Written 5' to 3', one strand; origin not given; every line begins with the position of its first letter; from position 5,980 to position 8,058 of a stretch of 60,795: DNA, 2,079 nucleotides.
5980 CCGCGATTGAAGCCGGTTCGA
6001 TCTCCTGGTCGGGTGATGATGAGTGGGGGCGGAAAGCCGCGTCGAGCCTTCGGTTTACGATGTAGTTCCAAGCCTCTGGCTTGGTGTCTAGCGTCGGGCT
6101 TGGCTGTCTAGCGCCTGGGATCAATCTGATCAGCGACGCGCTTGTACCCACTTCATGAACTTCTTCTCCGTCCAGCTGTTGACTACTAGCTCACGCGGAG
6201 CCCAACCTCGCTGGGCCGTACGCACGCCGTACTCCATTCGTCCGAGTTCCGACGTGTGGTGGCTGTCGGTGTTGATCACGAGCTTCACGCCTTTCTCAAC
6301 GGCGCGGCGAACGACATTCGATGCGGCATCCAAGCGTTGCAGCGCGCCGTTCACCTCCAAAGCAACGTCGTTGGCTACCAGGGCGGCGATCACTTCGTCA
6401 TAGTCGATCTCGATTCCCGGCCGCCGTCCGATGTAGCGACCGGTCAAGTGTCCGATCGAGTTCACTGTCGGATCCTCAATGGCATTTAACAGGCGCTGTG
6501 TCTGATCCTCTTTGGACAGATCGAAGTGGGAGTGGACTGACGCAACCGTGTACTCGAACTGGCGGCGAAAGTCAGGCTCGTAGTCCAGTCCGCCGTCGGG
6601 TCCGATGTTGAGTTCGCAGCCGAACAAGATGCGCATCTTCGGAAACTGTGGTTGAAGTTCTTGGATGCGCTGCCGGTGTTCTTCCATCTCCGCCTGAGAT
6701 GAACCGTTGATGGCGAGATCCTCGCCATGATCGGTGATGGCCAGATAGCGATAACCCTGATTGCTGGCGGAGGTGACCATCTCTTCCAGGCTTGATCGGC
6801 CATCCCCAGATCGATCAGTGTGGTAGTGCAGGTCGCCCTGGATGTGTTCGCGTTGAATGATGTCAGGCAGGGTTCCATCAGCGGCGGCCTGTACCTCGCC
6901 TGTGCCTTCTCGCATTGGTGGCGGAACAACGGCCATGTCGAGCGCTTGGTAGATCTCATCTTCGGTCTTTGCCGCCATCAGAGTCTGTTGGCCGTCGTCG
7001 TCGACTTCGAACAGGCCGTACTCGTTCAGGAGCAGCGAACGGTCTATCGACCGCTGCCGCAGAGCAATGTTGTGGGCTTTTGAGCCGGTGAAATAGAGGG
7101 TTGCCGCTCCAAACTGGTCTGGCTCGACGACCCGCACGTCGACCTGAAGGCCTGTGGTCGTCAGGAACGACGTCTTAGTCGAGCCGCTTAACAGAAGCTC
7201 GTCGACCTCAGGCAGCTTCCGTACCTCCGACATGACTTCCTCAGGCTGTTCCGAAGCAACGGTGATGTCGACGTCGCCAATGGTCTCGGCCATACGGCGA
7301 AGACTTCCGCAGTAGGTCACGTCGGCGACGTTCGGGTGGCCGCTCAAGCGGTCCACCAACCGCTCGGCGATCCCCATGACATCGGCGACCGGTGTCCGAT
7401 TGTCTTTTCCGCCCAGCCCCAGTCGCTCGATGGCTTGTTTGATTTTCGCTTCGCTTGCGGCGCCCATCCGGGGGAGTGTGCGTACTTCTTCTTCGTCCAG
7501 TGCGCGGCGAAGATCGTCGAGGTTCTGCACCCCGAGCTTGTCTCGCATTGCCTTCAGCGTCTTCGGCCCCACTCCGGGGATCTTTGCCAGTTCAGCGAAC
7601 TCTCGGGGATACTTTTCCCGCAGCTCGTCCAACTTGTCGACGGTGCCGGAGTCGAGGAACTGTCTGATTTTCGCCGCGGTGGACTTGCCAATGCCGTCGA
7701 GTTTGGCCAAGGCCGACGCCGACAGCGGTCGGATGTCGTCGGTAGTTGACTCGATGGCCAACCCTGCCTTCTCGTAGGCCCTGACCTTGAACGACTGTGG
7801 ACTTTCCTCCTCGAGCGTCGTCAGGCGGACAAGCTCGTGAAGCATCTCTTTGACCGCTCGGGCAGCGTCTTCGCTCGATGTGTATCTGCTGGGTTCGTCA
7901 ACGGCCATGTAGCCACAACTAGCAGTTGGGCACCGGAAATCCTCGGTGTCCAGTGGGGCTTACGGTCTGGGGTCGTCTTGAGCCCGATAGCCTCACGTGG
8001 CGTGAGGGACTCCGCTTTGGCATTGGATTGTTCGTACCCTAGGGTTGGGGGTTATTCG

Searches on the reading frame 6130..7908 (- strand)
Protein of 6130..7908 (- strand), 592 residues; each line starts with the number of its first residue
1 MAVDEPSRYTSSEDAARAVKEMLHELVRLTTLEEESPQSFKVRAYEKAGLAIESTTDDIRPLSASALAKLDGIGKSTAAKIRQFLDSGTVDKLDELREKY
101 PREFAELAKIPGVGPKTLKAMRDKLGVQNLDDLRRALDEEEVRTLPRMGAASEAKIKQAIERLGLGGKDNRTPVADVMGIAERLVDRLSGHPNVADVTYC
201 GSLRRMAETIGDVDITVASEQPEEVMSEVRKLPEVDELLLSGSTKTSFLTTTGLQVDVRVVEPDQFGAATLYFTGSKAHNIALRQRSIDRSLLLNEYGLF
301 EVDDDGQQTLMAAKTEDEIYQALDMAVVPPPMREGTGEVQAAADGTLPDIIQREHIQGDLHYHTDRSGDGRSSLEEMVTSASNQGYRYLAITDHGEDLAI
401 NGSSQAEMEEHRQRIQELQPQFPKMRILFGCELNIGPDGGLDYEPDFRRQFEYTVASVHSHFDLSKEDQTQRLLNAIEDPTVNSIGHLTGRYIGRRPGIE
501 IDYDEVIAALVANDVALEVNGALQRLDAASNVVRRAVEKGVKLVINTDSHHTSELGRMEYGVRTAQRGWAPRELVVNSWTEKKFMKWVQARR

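Call 33: search_protein_families(library=pfam, proteins=[window:6130-7908:-], max_evalue=0.00001)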
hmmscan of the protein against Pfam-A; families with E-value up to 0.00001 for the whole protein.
window:6130-7908:- (592 aa): 5 families
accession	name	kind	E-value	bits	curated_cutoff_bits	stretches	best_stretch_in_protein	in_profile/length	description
PF14791.11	DNA_pol_B_thumb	-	4.3e-18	65.4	25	1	269-334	1-63/63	DNA polymerase beta thumb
PF14716.13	HHH_8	-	1.7e-14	54.4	30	1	21-89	8-72/73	Helix-hairpin-helix domain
PF14520.12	HHH_5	-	7.6e-14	52.4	27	1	104-161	1-56/57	Helix-hairpin-helix domain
PF02811.25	PHP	-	3.1e-13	50.8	26.4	1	359-520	1-162/164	PHP domain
PF00633.29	HHH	-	5.9e-09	35.8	24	0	101-117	7-23/30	Helix-hairpin-helix motif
